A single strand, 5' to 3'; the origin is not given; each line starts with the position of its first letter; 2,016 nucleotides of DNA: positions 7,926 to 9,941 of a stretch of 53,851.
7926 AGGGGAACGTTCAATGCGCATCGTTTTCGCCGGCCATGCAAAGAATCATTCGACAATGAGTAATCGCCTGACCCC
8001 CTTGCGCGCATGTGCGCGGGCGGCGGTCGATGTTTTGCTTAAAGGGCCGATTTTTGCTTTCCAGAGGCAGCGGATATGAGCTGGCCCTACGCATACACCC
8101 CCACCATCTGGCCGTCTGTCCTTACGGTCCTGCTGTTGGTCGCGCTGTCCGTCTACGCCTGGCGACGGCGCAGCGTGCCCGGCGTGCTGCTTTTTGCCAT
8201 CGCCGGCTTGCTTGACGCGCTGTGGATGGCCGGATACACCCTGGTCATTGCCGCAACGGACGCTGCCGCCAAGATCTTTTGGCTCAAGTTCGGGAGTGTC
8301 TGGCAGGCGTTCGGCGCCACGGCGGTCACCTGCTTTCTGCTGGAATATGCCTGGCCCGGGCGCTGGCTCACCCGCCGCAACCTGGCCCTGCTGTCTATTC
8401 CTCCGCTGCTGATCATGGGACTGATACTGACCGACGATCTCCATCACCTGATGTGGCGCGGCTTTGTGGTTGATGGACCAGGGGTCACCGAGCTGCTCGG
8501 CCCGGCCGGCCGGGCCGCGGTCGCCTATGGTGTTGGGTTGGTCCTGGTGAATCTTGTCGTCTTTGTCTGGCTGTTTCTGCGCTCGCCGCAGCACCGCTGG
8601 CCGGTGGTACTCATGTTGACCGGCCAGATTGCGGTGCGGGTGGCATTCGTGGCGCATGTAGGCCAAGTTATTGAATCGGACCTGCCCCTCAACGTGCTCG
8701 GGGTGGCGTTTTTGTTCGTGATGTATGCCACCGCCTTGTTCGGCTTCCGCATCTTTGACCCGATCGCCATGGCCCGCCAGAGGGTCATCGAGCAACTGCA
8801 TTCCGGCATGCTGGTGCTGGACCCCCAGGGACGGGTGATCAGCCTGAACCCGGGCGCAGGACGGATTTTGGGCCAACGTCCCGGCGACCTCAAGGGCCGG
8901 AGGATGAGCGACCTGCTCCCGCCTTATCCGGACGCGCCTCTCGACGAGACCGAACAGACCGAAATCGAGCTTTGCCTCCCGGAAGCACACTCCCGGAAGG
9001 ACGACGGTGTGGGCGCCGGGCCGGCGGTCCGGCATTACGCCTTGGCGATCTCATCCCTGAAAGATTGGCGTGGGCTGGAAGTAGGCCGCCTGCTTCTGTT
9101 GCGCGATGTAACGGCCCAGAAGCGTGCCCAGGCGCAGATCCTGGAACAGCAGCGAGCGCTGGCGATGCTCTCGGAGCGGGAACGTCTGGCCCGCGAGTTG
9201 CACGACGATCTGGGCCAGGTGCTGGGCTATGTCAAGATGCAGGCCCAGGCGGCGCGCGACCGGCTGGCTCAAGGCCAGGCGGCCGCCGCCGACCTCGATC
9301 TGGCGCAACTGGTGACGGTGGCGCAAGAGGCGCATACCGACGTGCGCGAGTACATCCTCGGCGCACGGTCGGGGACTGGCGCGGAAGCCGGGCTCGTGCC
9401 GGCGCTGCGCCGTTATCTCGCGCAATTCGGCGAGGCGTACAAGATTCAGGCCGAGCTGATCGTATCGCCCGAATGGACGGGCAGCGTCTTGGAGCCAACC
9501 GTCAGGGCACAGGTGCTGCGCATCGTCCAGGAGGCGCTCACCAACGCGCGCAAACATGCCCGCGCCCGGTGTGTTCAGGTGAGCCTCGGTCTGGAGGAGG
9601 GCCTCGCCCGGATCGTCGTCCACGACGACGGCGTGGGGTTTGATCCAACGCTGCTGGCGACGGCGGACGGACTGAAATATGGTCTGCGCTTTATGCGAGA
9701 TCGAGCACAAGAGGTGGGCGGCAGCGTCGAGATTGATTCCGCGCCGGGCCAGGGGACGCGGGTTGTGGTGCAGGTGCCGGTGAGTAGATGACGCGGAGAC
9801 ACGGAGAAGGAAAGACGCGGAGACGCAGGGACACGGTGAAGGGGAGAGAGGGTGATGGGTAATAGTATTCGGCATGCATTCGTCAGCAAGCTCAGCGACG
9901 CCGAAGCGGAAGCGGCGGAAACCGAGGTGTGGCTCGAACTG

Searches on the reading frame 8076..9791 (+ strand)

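Call 82: search_protein_families(library=pfam, proteins=[window:8076-9791:+], max_evalue=0.00001)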
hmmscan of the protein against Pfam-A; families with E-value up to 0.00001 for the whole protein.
window:8076-9791:+ (571 aa): 7 families
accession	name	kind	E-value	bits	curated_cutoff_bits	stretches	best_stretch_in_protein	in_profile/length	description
PF16927.11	HisKA_7TM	-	8.5e-29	101.4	28.6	1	15-228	3-221/224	N-terminal 7TM region of histidine kinase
PF02518.31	HATPase_c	-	2.4e-14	54.2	26.4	1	478-570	4-110/111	Histidine kinase-, DNA gyrase B-, and HSP90-like ATPase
PF07730.19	HisKA_3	-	2.2e-13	51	24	1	367-432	1-65/68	Histidine kinase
PF08448.16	PAS_4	-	2.3e-11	44.3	23.1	1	239-350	2-110/110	PAS fold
PF00989.32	PAS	-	6.6e-08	33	22.6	1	234-300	3-65/113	PAS fold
PF13581.12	HATPase_c_2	-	9.4e-07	29.3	27.4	1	440-552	7-113/127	Histidine kinase-like ATPase domain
PF13426.13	PAS_9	-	1.2e-06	29.2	27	1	244-302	3-64/103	PAS domain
